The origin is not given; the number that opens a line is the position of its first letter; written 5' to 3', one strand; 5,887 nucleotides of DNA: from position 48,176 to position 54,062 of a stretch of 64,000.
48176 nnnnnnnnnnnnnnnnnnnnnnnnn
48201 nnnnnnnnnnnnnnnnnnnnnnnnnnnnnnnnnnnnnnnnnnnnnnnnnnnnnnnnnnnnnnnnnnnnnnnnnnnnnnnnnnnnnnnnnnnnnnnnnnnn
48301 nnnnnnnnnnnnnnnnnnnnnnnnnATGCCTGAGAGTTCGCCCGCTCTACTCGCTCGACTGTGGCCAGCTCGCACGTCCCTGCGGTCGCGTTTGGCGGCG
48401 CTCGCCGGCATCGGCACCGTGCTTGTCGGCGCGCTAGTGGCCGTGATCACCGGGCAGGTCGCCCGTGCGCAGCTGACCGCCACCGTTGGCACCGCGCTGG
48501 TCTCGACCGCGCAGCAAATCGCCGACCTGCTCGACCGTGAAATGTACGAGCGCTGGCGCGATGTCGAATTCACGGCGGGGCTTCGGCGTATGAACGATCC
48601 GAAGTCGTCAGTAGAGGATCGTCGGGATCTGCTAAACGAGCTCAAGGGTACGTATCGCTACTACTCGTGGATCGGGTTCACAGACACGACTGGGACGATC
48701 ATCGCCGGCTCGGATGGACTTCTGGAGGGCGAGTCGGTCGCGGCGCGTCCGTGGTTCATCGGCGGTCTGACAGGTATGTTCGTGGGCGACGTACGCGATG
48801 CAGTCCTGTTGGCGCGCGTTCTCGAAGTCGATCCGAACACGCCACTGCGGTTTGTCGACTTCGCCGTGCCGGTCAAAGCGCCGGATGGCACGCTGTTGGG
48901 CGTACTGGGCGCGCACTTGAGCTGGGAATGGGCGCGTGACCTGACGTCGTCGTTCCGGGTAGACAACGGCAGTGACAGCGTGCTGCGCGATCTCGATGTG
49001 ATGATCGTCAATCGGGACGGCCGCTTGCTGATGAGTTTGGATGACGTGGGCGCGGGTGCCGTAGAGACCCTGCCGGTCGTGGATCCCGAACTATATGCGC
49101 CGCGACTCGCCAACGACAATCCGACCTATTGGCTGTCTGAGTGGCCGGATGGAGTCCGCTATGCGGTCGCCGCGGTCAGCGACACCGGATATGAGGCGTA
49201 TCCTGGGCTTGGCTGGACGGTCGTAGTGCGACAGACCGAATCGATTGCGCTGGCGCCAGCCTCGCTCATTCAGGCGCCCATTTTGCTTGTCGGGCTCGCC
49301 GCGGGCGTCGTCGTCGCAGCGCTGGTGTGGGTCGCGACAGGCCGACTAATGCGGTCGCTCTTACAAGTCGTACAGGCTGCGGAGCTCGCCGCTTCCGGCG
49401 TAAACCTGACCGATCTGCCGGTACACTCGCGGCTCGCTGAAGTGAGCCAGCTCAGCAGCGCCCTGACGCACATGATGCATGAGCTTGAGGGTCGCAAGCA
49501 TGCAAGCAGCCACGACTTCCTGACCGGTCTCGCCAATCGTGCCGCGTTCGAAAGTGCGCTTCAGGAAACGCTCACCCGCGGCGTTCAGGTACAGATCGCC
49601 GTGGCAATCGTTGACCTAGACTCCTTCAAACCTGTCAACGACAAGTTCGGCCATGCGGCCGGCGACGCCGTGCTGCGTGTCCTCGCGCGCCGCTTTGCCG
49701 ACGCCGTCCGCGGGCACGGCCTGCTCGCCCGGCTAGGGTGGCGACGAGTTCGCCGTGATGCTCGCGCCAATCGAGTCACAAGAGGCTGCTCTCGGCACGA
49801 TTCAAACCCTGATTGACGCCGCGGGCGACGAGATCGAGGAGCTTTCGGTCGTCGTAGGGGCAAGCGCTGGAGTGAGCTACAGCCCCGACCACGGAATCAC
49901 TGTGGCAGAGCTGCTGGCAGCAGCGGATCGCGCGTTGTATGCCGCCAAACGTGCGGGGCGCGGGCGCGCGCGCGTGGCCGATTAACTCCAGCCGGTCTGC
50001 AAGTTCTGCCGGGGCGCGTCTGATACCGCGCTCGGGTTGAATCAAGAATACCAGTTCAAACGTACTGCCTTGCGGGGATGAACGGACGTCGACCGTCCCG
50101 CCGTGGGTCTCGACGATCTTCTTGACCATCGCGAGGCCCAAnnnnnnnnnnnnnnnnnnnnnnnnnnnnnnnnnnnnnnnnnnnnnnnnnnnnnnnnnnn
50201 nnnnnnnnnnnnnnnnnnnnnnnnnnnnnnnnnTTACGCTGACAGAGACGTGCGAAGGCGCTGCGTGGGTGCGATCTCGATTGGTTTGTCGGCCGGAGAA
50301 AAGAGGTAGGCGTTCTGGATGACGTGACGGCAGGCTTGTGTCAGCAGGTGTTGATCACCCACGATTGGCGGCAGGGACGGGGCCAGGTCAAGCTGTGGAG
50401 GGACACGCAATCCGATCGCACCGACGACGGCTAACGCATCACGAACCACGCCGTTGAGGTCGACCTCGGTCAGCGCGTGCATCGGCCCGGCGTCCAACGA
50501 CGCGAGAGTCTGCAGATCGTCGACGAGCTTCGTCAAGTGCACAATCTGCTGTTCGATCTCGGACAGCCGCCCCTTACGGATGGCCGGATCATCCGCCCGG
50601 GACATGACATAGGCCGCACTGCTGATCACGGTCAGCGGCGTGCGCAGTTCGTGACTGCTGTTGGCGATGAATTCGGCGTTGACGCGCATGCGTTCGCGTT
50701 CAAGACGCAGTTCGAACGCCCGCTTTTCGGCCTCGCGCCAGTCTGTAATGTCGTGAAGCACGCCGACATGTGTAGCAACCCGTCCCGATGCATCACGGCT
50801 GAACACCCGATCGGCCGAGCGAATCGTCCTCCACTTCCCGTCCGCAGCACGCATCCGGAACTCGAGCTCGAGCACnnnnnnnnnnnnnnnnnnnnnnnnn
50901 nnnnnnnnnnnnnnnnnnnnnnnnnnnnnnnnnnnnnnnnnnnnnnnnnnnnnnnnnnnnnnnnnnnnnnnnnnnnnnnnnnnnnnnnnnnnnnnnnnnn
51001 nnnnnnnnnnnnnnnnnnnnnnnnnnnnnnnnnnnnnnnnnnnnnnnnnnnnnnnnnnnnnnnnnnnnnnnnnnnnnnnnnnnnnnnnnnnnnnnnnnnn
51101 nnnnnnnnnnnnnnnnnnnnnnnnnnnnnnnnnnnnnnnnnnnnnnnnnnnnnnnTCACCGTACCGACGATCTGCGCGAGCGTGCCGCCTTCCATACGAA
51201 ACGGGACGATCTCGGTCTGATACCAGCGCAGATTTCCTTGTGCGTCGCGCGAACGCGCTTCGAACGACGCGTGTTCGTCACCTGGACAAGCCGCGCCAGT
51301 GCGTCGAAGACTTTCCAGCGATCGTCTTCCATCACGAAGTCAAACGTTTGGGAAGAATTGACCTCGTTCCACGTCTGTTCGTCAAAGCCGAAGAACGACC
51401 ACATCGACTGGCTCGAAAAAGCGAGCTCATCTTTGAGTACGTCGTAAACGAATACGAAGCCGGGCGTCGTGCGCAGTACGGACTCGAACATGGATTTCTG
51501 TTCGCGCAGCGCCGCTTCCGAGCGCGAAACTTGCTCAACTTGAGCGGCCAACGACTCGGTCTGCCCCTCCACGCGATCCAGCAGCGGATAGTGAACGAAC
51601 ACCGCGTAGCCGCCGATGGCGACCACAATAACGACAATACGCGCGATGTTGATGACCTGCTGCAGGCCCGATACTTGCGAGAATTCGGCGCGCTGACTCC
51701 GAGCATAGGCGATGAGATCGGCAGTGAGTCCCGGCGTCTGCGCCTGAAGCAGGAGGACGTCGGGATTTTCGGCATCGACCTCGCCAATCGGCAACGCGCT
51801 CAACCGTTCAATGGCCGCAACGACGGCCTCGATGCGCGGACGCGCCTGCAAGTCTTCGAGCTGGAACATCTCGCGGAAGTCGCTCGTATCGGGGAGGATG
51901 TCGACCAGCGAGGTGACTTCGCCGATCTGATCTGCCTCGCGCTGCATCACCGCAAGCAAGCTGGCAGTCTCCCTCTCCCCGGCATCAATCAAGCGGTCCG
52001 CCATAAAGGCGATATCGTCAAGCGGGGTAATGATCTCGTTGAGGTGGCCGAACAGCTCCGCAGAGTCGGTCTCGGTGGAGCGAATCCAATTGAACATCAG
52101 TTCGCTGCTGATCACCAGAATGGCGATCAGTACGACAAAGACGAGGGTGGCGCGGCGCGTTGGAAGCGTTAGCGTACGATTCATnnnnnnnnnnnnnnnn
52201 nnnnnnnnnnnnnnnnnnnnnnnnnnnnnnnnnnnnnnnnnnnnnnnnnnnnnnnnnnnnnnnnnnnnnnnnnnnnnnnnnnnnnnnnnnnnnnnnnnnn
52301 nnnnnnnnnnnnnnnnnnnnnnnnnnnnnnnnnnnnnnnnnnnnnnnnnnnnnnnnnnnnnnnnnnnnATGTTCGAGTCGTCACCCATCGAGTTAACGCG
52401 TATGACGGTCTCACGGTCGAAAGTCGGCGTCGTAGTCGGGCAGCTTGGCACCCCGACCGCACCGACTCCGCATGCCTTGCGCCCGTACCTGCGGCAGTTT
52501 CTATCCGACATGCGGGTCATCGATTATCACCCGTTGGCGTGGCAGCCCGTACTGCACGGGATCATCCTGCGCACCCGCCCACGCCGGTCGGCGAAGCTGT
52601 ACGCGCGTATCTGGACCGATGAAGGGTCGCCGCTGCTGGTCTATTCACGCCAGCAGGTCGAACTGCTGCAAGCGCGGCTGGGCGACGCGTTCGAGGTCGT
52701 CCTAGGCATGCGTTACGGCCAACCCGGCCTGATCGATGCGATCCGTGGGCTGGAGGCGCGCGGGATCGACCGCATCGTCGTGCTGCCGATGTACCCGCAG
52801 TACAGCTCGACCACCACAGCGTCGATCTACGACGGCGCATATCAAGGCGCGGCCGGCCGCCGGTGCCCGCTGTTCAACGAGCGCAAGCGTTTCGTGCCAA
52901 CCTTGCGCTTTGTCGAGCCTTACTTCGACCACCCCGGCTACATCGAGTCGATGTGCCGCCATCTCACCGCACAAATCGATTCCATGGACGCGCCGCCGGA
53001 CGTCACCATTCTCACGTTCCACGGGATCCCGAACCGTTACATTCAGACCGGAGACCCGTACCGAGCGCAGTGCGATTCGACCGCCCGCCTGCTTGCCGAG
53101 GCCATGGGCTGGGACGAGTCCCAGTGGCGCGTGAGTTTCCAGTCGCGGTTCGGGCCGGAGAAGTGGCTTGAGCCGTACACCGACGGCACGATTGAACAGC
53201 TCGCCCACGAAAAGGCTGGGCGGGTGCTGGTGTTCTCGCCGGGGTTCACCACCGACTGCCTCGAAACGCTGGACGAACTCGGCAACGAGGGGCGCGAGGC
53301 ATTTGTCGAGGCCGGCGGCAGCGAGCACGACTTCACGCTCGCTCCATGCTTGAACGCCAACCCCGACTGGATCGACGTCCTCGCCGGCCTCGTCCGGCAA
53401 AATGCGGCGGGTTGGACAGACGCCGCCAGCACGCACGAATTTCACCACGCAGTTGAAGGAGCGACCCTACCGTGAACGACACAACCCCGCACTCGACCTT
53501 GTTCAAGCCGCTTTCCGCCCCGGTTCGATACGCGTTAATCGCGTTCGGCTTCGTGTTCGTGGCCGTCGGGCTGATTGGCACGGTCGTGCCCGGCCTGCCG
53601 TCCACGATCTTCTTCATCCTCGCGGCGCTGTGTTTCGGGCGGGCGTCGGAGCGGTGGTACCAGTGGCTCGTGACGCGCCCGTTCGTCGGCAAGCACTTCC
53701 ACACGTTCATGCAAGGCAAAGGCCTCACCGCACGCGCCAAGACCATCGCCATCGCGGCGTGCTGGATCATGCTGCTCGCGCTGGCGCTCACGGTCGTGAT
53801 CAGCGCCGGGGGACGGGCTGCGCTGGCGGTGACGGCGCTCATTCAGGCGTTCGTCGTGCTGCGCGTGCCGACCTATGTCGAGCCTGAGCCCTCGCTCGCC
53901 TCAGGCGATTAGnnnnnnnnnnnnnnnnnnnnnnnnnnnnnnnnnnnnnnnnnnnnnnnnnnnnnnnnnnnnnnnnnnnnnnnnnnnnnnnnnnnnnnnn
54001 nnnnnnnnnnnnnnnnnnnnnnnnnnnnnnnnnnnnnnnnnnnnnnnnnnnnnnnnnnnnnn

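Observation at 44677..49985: Tandem duplicated 7TM-sensor histidine kinases co-transcribed with a Cache-GGDEF cyclase, and no response regulator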

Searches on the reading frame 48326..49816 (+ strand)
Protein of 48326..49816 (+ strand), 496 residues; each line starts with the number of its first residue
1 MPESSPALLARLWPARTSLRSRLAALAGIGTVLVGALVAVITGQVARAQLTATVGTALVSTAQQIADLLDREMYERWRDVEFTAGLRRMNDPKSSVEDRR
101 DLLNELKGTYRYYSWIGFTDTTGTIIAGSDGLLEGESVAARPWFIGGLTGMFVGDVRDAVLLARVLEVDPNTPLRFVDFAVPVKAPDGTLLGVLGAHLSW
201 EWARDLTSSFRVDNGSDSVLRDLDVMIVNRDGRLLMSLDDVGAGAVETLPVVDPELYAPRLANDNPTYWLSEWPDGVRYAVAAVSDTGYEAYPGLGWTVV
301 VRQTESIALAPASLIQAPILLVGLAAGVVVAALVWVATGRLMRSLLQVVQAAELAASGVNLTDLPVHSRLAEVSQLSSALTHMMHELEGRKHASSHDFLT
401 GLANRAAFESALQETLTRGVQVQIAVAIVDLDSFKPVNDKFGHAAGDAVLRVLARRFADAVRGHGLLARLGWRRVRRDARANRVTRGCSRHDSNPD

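Call 3: search_protein_families(library=pfam, proteins=[window:48326-49816:+], max_evalue=0.01)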
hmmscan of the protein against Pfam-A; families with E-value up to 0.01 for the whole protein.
window:48326-49816:+ (496 aa): 3 families
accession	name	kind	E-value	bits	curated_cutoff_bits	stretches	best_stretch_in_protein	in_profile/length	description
PF00990.26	GGDEF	-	1.3e-21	77.5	23.8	1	395-471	2-80/161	Diguanylate cyclase, GGDEF domain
PF02743.24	dCache_1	-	1.4e-10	41.6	45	1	52-301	5-239/240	Cache domain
PF00672.30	HAMP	-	0.00037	21.2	25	1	338-388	3-52/53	HAMP domain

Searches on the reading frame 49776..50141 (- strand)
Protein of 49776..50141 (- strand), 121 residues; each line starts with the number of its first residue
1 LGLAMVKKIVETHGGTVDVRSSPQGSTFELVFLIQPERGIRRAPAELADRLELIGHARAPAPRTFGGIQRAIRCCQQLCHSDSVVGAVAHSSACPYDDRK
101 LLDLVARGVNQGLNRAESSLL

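Call 3: search_protein_families(library=pfam, proteins=[window:49776-50141:-], max_evalue=0.01)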
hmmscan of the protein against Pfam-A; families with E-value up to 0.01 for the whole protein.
window:49776-50141:- (121 aa): 1 family
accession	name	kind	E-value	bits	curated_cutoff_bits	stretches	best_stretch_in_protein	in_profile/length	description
PF02518.31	HATPase_c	-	2.3e-05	25.3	26.4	1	1-32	75-107/111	Histidine kinase-, DNA gyrase B-, and HSP90-like ATPase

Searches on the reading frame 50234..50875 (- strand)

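Call 3: search_protein_families(library=pfam, proteins=[window:50234-50875:-], max_evalue=0.01)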
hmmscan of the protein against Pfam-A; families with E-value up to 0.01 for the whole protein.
window:50234-50875:- (213 aa): 2 families
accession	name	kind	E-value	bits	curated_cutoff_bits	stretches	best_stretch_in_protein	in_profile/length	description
PF00512.31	HisKA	-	2.4e-13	50.4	26.9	1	67-130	3-66/66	His Kinase A (phospho-acceptor) domain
PF08447.18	PAS_3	-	0.00029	21.5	25.6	1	3-39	53-88/89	PAS fold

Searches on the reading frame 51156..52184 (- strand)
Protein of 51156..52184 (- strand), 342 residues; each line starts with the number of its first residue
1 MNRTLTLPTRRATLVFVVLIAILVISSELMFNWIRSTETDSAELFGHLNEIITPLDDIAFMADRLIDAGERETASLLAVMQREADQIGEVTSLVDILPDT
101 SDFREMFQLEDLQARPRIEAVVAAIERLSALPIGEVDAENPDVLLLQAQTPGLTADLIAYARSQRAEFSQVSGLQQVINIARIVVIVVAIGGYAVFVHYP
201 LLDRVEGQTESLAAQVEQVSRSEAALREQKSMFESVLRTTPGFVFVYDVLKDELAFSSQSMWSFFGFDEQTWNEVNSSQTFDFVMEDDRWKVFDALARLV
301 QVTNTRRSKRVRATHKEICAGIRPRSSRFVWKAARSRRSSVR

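Call 3: search_protein_families(library=pfam, proteins=[window:51156-52184:-], max_evalue=0.01)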
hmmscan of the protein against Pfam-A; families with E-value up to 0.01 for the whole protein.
window:51156-52184:- (342 aa): 1 family
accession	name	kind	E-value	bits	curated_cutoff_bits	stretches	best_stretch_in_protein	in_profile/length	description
PF00989.32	PAS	-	0.004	17.6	22.6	1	232-312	2-78/113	PAS fold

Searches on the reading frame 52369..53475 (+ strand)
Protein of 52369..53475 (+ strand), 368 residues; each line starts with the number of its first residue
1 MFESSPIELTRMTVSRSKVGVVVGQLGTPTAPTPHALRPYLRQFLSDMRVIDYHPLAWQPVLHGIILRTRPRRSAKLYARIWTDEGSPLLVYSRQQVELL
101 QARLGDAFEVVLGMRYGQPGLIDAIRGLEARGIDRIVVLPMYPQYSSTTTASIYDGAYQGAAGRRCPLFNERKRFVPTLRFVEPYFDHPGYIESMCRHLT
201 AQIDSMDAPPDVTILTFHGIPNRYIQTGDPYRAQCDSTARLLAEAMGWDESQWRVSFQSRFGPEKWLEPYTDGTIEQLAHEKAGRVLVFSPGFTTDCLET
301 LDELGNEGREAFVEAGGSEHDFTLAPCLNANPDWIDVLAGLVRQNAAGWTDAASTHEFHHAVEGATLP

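Call 40: search_protein_families(library=pfam, proteins=[window:52369-53475:+], max_evalue=0.001)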
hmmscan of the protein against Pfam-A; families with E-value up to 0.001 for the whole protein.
window:52369-53475:+ (368 aa): 1 family
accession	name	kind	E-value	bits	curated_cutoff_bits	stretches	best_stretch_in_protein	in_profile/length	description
PF00762.24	Ferrochelatase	-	2.5e-104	349.1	27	1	18-345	1-316/317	Ferrochelatase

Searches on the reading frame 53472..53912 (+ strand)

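Call 40: search_protein_families(library=pfam, proteins=[window:53472-53912:+], max_evalue=0.001)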
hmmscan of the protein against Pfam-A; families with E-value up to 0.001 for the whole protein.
window:53472-53912:+ (146 aa): 1 family
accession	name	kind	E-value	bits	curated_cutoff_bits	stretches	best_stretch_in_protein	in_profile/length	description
PF04304.18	DUF454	-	3.4e-27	95.2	35.1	1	19-134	1-115/115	Protein of unknown function (DUF454)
